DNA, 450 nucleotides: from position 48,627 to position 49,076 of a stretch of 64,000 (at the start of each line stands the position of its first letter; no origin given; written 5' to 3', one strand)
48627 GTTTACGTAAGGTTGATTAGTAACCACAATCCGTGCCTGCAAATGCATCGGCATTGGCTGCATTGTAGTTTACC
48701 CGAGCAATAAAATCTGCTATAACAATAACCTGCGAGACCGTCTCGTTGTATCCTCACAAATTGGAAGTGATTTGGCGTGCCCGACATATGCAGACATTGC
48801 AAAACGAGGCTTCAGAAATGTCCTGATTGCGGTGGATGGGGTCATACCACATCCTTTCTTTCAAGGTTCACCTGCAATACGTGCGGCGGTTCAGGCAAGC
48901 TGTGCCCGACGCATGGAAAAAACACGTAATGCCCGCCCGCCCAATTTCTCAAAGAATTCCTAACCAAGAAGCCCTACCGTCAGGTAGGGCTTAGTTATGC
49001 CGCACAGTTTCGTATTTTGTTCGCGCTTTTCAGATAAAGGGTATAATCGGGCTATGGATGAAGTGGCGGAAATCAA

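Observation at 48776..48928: Unannotated 50-aa DnaJ-type zinc-finger mini-protein upstream of dnaG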

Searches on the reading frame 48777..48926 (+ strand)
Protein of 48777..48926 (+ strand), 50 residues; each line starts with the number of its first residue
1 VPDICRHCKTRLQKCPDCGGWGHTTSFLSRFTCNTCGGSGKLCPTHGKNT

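Call 3: search_protein_families(library=pfam, proteins=[window:48777-48926:+], max_evalue=10)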
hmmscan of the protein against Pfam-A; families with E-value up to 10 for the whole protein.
seq(50 aa): 18 families
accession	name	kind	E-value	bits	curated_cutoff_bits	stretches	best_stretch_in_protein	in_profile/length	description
PF02928.21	zf-C5HC2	-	0.0052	17.5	22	1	24-48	6-29/54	C5HC2 zinc finger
PF23455.1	DUF7129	-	0.0083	16.3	30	1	5-21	14-36/45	Domain of unknown function (DUF7129)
PF15288.11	zf-CCHC_6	-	0.0092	16.3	22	1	14-26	3-15/42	Zinc knuckle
PF12760.12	Zn_ribbon_IS1595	-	0.024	15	25.4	1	13-37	19-44/46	Transposase zinc-ribbon domain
PF00684.25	DnaJ_CXXCXGXG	-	0.027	15.2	32.7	1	5-44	1-55/65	DnaJ central domain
PF21362.3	Sina_RING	-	0.033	14.8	29.3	1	4-18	21-35/35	E3 ubiquitin-protein ligase sina/sinah, RING finger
PF09463.15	Opy2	-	0.045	14.5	22.1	1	5-36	1-30/35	Opy2 protein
PF06906.16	DUF1272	-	0.098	13.2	25.3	1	5-20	32-49/57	Protein of unknown function (DUF1272)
PF10217.14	DUF2039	-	0.39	11.5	27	1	4-19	72-87/89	Uncharacterized conserved protein (DUF2039)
PF17302.8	DUF5351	-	0.43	11.3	27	1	31-41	18-28/29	Family of unknown function (DUF5351)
PF13920.12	zf-C3HC4_3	-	0.58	10.5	27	1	4-18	25-42/49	Zinc finger, C3HC4 type (RING finger)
PF14445.12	Prok-RING_2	-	0.85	10.3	22.4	1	3-39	11-50/56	Prokaryotic RING finger family 2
PF22601.2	RIM2a_ZnF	-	0.91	9.9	27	2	20-40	12-32/52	RIM2-alpha zinc finger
PF18073.7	Zn_ribbon_LapB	-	2.1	8.5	25.7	2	14-22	16-24/28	Rubredoxin metal binding domain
PF18892.5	DUF5651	-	4.3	7.7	27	1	31-46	16-31/53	Family of unknown function (DUF5651)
PF15777.11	Anti-TRAP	-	8.2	6.9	32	1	32-46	12-27/59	Tryptophan RNA-binding attenuator protein inhibitory protein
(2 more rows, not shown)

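Call 6: find_homologous_proteins(query=window:48777-48926:+, max_evalue=0.01)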
Query seq(50 aa): no candidate shares three 5-residue words with the query. No homologue found.

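Call 15: find_homologous_proteins(query=A1, max_evalue=1)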
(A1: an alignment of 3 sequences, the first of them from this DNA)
Query A1 (3 sequences): 32 candidates shared short words with the query, none scored E <= 1.
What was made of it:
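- Tried and rejected: The word-indexed protein search found nothing, with the peptide alone or with the 3-peptide alignment (calls 6, 15).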

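Call 16: search_protein_families(library=phrogs, proteins=[window:48777-48926:+], max_evalue=1)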
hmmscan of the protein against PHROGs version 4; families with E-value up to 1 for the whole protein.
seq(50 aa): 7 families
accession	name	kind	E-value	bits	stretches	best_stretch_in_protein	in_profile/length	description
phrog_9961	-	unknown function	0.0024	19.5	1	8-45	3-41/99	-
phrog_5085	-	unknown function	0.0036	18.8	1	7-43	11-47/106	-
phrog_8897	-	unknown function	0.0095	17.3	1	9-41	80-114/119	-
phrog_8027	-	unknown function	0.063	14.5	1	10-42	3-39/153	-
phrog_15785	-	unknown function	0.093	13.9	1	13-40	3-31/92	-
phrog_24455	-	unknown function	0.19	13.3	1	2-38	59-95/102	-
phrog_23058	-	unknown function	0.53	11.7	1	13-48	23-54/74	-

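Call 17: search_protein_families(library=ncbifam, proteins=[window:48777-48926:+], max_evalue=1)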
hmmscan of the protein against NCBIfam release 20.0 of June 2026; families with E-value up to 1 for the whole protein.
seq(50 aa): 12 families
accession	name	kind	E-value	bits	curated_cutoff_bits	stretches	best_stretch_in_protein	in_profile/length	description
TIGR02642.1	phage_xxxx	hypoth_equivalog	0.0066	16.1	101.4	1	3-46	172-213/267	TIGR02642 family protein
NF050000.1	IS1_IS1595_Zn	domain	0.007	16.9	28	1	15-37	1-28/34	IS1/IS1595 family N-terminal zinc-binding domain-containing protein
NF004071.0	PRK05580.2-3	equivalog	0.064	11.2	1105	1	4-41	442-478/735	primosomal protein N'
TIGR02349.1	DnaJ_bact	equivalog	0.099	12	377.2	1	11-42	142-172/354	molecular chaperone DnaJ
TIGR02700.1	flavo_MJ0208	hypoth_equivalog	0.26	10.5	251.35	1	5-46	150-192/234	dihydromethanopterin reductase (acceptor)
NF033497.1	rubre_like_arch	subfamily_domain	0.28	10.9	32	1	8-20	6-24/34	rubrerythrin-like domain-containing protein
NF008859.0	PRK11893.2-1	equivalog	0.29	10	553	1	10-39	123-150/498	methionine--tRNA ligase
NF010894.0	PRK14301.1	equivalog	0.37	9.7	548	1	13-46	145-177/373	chaperone protein DnaJ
NF045790.1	OxalOxreddelta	equivalog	0.39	9.8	230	1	3-46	260-304/316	oxalate oxidoreductase subunit delta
NF008035.0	PRK10767.1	subfamily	0.39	9.7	338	1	11-43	140-171/374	molecular chaperone DnaJ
NF004070.0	PRK05580.2-2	equivalog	0.39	8.8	921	1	4-41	437-473/729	primosomal protein N'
NF011453.0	PRK14873.1-3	equivalog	0.95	7.5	812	1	5-44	390-430/653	primosome assembly protein PriA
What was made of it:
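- Closest known: Anti-TRAP. Different: Scores are far below the family cut-offs (calls 3, 17).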

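Call 26: search_protein_representatives(protein=window:48777-48926:+)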
Query: 50 residues. Proteins with E-value up to 0.001 (for the whole library): 22; up to 1e-10: 0; up to 1e-30: 0. The best 22 are listed.
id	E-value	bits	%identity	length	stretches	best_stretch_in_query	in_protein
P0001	6.4e-08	48.6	37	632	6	8-33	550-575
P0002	1.9e-06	43.9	46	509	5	11-43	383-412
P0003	2.3e-06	43.7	44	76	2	12-43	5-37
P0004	1.7e-05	40.9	52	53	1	5-48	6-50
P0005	2.1e-05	40.7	35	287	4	10-38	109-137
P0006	2.2e-05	40.6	39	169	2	10-42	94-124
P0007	9.6e-05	38.6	46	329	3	4-30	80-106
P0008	1.2e-04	38.4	43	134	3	12-42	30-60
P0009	1.2e-04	38.3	38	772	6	7-33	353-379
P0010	1.6e-04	37.9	57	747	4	3-20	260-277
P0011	2.0e-04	37.6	43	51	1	3-48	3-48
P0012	2.0e-04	37.6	50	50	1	12-43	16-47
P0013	2.6e-04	37.2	39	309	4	6-38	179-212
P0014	3.5e-04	36.8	42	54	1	3-47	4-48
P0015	3.6e-04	36.8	47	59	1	1-49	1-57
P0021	8.0e-04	35.7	45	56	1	5-48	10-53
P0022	8.8e-04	35.6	51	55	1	4-48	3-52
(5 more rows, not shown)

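Call 29: list_cluster_members(proteins=[P0004, P0011, P0014, P0015, P0021, P0022, P0012, P0003, window:48777-48926:+])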
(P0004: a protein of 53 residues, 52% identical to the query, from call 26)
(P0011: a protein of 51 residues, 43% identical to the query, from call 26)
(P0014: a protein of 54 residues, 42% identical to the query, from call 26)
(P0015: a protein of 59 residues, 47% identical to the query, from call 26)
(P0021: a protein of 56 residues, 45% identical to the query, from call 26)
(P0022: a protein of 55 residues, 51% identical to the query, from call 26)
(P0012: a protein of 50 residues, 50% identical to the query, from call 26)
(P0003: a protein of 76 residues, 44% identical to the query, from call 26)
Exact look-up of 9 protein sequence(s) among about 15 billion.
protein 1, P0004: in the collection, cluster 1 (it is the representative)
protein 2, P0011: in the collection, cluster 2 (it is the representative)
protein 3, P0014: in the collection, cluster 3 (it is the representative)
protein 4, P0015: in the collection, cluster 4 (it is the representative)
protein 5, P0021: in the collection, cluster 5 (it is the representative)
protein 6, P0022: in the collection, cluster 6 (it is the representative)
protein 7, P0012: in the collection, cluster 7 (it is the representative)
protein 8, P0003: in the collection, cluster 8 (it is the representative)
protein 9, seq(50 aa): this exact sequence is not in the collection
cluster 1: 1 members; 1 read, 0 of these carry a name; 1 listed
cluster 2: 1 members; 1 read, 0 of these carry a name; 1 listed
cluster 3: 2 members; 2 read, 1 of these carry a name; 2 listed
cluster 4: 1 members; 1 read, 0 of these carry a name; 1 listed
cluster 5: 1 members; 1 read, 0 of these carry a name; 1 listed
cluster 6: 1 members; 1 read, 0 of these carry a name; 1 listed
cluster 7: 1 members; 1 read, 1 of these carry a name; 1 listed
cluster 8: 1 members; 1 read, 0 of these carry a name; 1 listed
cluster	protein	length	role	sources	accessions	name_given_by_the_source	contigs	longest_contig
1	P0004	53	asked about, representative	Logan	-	-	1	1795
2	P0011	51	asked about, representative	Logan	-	-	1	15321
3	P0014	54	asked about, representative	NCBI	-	-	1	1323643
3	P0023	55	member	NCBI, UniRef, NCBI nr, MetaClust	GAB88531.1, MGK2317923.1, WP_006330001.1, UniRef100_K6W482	hypothetical protein [Gordonia rhizosphera] | Uncharacterized protein n=1 Tax=Gordonia rhizosphera NBRC 16068 TaxID=1108045 ... | status=active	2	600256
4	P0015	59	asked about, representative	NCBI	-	-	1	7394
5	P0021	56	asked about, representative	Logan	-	-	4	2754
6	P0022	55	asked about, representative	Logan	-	-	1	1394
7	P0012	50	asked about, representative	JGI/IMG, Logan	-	DnaJ-class molecular chaperone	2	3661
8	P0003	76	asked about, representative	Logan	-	-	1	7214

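Call 30: find_encoding_contigs(protein=P0011, flank=6000, max_places=3)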
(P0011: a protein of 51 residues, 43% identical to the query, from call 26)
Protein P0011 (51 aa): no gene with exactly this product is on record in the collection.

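Call 31: find_encoding_contigs(protein=P0014, flank=6000, max_places=3)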
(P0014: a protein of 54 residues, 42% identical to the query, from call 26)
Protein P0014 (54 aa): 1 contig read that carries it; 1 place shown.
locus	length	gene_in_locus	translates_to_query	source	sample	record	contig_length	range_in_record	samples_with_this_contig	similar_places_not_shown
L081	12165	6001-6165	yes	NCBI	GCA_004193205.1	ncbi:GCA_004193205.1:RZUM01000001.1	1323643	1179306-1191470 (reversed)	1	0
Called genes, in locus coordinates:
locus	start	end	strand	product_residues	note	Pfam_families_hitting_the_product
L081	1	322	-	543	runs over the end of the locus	PF09594:GT87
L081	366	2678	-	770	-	PF00912:Transgly, PF00905:Transpeptidase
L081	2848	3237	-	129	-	PF17249:DUF5318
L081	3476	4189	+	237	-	PF03551:PadR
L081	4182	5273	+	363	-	PF01658:Inos-1-P_synth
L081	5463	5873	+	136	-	-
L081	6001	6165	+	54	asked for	-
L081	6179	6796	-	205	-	PF00196:GerE, PF04545:Sigma70_r4 (weak)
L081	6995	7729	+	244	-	-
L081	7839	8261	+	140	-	-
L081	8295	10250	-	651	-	PF00330:Aconitase, PF00694:Aconitase_C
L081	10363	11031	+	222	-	-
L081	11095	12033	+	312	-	PF08240:ADH_N, PF00107:ADH_zinc_N, PF13602:ADH_zinc_N_2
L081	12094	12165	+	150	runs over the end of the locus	-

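Call 32: find_encoding_contigs(protein=P0015, flank=6000, max_places=3)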
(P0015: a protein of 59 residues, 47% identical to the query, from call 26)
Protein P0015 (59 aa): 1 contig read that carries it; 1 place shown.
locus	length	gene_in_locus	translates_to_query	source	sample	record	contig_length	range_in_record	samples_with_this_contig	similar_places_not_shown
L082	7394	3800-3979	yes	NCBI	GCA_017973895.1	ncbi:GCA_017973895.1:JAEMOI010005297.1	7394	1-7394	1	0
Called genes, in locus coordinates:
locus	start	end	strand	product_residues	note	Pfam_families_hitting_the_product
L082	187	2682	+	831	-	PF13188:PAS_8 (faint), PF00989:PAS (weak), PF08448:PAS_4, PF13426:PAS_9 (weak), PF00990:GGDEF, PF01966:HD, PF13487:HD_5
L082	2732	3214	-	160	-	PF01797:Y1_Tnp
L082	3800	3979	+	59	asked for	PF00684:DnaJ_CXXCXGXG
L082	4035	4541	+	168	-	-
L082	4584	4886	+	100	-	-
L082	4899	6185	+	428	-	-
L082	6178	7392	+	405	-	?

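Call 33: find_homologous_proteins(query=A2, max_evalue=0.001)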
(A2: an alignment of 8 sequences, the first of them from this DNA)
Query A2 (8 sequences) (50 aa, profile of the alignment): 11 proteins with E <= 0.001 among 1038 candidates.
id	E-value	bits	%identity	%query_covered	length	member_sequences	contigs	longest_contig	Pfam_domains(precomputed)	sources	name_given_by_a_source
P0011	7.1e-18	82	44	96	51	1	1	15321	-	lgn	-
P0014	5.9e-17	79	41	92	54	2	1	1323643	-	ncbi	-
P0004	8.7e-17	79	51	88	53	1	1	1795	-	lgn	-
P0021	1.4e-16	78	44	90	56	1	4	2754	-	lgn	-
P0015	6.2e-16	76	40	98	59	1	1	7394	PF00684.26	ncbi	-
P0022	5.2e-15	73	46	90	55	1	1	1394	PF00684.26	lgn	-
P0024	1.8e-13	68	42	94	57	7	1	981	-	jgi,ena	-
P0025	4.4e-11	61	43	84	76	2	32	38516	-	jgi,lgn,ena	jgi:hypothetical protein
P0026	5.2e-5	41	41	58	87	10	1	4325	PF27659.1,PF15777.11,PF00684.26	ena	-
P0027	1.3e-4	40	48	56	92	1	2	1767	PF00684.26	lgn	-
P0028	5.8e-4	38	41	60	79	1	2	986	PF00684.26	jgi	jgi:DnaJ-class molecular chaperone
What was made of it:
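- A profile search added two more (call 33).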

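Call 35: find_encoding_contigs(protein=P0025, flank=6000, max_places=6)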
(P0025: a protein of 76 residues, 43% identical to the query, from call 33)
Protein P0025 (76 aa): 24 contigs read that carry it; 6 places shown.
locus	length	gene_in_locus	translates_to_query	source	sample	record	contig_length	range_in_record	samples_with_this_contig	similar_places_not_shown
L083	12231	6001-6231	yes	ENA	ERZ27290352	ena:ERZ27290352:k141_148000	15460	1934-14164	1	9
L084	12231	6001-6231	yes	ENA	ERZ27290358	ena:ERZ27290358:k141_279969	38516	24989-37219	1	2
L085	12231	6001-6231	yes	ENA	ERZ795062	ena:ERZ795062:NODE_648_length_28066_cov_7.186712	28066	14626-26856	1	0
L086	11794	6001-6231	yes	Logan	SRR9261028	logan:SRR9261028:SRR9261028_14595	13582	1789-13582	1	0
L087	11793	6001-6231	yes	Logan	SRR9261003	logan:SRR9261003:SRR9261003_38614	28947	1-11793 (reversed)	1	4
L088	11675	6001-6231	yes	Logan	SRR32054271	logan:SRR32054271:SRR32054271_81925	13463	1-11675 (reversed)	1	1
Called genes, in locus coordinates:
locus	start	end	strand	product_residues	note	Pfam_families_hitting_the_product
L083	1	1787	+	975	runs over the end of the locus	PF12770:CHAT, PF13424:TPR_12 (faint)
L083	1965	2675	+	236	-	-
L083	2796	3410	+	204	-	-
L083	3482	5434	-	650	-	PF01935:DUF87, PF04851:ResIII (faint), PF25199:nSTAND_NTPase5 (faint), PF10412:TrwB_AAD_bind (weak)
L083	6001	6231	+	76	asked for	-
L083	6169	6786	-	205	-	PF00196:GerE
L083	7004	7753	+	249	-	-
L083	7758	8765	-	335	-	PF00899:ThiF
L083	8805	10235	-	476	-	-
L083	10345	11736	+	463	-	PF00501:AMP-binding, PF13193:AMP-binding_C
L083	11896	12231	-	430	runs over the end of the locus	PF00291:PALP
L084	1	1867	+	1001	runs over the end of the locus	PF12770:CHAT, PF13424:TPR_12 (faint)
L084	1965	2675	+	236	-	-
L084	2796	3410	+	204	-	-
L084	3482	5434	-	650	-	PF01935:DUF87, PF04851:ResIII (faint), PF25199:nSTAND_NTPase5 (faint), PF10412:TrwB_AAD_bind (weak)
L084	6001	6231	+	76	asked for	-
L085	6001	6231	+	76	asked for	-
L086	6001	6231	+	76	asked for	-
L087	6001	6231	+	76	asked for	-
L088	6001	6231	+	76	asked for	-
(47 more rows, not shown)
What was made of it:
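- Actinobacterial members lie convergent to a GerE/LuxR regulator gene (calls 31, 35).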

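Call 36: find_encoding_contigs(protein=P0021, flank=3000, max_places=4)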
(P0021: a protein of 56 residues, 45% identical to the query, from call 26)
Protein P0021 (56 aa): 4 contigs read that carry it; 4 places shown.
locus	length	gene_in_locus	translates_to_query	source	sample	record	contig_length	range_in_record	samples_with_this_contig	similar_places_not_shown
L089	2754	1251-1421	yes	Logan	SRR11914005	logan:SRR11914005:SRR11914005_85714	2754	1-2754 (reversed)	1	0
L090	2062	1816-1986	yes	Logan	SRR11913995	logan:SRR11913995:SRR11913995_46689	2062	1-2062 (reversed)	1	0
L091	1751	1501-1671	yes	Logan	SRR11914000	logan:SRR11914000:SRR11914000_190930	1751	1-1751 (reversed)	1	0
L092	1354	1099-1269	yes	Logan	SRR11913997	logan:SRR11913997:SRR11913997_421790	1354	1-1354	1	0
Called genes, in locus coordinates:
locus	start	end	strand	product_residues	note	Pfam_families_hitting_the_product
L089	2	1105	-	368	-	?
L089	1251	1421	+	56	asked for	-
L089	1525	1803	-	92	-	-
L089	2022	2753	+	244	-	?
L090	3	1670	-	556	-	?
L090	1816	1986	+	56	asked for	-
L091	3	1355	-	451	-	?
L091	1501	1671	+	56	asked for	-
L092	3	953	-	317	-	?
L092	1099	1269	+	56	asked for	-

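Call 39: search_solved_structures(query=A3, max_evalue=10, show_alignments=3)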
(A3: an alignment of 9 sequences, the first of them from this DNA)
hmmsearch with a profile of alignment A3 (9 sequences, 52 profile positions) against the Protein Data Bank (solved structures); distinct sequences matched with E-value up to 10: 28.
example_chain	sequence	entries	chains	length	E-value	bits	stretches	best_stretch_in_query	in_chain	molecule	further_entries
1exk_A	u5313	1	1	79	8.4e-07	32.4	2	14-43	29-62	DNAJ PROTEIN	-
2ctt_A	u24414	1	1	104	0.0062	20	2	12-43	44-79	DnaJ homolog subfamily A member 3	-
4mo1_A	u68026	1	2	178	0.008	19.7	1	3-42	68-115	Antitermination protein Q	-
7ubj_A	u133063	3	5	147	0.0081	19.7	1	3-42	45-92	Antitermination protein Q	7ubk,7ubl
7ubm_Q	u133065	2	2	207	0.0096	19.4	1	3-42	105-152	Antitermination protein Q | Antitermination protein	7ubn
3lcz_A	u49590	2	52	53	0.014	18.9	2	31-43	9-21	Inhibitor of TRAP, regulated by T-BOX (Trp) sequence RtpA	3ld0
6hpr_A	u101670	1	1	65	0.032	17.7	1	6-27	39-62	Baculoviral IAP repeat-containing protein 2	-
1nlt_A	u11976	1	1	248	0.052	17.1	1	12-43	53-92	Mitochondrial protein import protein MAS5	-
2vf7_A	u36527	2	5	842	0.059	16.9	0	15-40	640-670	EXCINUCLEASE ABC, SUBUNIT A. | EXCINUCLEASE ABC SUBUNIT A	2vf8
8xks_C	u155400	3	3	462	0.089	16.3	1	3-31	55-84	4Fe-4S ferredoxin-type domain-containing protein | DnaJ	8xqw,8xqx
9gi8_A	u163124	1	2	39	0.14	15.6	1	31-43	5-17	Transmembrane protein 106B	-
8w59_A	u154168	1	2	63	0.15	15.6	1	5-20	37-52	E3 ubiquitin-protein ligase XIAP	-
8w5a_A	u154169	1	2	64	0.16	15.5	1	5-20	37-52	E3 ubiquitin-protein ligase XIAP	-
5o6t_A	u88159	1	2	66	0.16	15.5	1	5-20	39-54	E3 ubiquitin-protein ligase XIAP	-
2bx9_A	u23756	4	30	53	0.19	15.3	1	4-30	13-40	TRYPTOPHAN RNA-BINDING ATTENUATOR PROTEIN-INHIBITORY PROTEIN | Anti-TRAP regulator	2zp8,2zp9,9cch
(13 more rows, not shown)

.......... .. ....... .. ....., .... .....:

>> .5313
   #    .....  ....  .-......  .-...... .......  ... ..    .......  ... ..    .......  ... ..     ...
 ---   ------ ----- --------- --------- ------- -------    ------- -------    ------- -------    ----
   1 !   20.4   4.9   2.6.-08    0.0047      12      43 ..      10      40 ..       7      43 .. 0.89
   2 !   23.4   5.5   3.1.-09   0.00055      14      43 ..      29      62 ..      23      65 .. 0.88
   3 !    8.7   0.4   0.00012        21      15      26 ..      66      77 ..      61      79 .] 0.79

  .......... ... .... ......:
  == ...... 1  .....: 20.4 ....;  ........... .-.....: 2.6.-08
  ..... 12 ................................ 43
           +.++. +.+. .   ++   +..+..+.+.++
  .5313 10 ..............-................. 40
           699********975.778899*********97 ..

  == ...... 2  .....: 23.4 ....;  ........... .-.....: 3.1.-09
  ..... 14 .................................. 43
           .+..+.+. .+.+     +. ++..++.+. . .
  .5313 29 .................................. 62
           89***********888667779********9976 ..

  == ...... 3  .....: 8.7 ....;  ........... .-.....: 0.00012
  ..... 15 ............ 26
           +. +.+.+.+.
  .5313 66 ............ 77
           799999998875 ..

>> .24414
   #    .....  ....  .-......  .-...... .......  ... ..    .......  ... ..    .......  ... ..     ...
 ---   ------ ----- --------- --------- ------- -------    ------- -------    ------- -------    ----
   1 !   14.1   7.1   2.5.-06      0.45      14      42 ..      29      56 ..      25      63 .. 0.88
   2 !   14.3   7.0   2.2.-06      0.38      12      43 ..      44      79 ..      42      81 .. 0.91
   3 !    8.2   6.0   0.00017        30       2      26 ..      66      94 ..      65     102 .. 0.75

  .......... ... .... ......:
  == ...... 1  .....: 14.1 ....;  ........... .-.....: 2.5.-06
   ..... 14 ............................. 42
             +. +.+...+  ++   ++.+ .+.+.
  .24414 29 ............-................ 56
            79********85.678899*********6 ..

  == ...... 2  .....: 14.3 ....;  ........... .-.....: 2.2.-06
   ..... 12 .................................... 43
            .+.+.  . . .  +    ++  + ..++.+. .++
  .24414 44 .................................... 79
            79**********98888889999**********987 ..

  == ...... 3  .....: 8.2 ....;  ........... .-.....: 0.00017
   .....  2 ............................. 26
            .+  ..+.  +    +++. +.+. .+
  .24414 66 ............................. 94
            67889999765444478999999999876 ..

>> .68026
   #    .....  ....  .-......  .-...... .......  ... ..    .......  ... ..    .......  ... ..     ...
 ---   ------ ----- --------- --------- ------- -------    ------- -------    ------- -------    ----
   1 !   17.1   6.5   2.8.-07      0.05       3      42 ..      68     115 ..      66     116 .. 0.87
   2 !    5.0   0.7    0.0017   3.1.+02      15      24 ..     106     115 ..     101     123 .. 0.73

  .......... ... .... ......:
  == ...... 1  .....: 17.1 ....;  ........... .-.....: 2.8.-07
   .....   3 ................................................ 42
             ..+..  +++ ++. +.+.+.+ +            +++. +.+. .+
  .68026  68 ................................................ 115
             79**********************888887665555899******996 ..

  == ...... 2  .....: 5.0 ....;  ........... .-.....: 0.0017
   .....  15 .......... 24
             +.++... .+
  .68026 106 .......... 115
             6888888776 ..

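Call 40: search_protein_families(library=pfam, alignment_id=A3, max_evalue=0.1)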
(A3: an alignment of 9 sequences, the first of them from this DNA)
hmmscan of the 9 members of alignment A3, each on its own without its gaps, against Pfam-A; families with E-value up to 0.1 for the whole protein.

A. member 1, seq(50 aa): 8 families
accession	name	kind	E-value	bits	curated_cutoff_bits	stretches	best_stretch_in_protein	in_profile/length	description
PF02928.21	zf-C5HC2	-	0.0052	17.5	22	1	24-48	6-29/54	C5HC2 zinc finger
PF23455.1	DUF7129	-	0.0083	16.3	30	1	5-21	14-36/45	Domain of unknown function (DUF7129)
PF15288.11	zf-CCHC_6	-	0.0092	16.3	22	1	14-26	3-15/42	Zinc knuckle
PF12760.12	Zn_ribbon_IS1595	-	0.024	15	25.4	1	13-37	19-44/46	Transposase zinc-ribbon domain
PF00684.25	DnaJ_CXXCXGXG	-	0.027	15.2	32.7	0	5-44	1-55/65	DnaJ central domain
PF21362.3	Sina_RING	-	0.033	14.8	29.3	1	4-18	21-35/35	E3 ubiquitin-protein ligase sina/sinah, RING finger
PF09463.15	Opy2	-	0.045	14.5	22.1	1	5-36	1-30/35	Opy2 protein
PF06906.16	DUF1272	-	0.098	13.2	25.3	1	5-20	32-49/57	Protein of unknown function (DUF1272)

B. families by the number of members that match (of 9 scanned): 18 families
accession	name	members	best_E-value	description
PF00684.25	DnaJ_CXXCXGXG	6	3.6e-08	DnaJ central domain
PF17302.8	DUF5351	4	1.5e-05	Family of unknown function (DUF5351)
PF15777.11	Anti-TRAP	3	0.00096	Tryptophan RNA-binding attenuator protein inhibitory protein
PF25433.1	DUF7895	3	0.0086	Domain of unknown function (DUF7895)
PF12760.12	Zn_ribbon_IS1595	2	0.01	Transposase zinc-ribbon domain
PF21002.2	TMEM106_N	2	0.012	Transmembrane protein 106 N-terminal region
PF21362.3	Sina_RING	2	0.033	E3 ubiquitin-protein ligase sina/sinah, RING finger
PF13920.12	zf-C3HC4_3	2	0.056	Zinc finger, C3HC4 type (RING finger)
PF02928.21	zf-C5HC2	1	0.0052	C5HC2 zinc finger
PF23455.1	DUF7129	1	0.0083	Domain of unknown function (DUF7129)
PF15288.11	zf-CCHC_6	1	0.0092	Zinc knuckle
PF14354.12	Lar_restr_allev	1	0.01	Restriction alleviation protein Lar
PF00172.23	Zn_clus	1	0.012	Fungal Zn(2)-Cys(6) binuclear cluster domain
PF12773.13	DZR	1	0.014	Double zinc ribbon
PF20833.2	RNase_E_G_Thio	1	0.029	RNase E/G, Thioredoxin-like domain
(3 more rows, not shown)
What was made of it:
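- On DnaJ cysteine-rich domain (Pfam PF00684 DnaJ_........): 15.2 bits, E 0.027 for the window peptide (calls 3, 40).
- Six of 9 members touch PF00684, best E 3.6e-8 (call 40).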
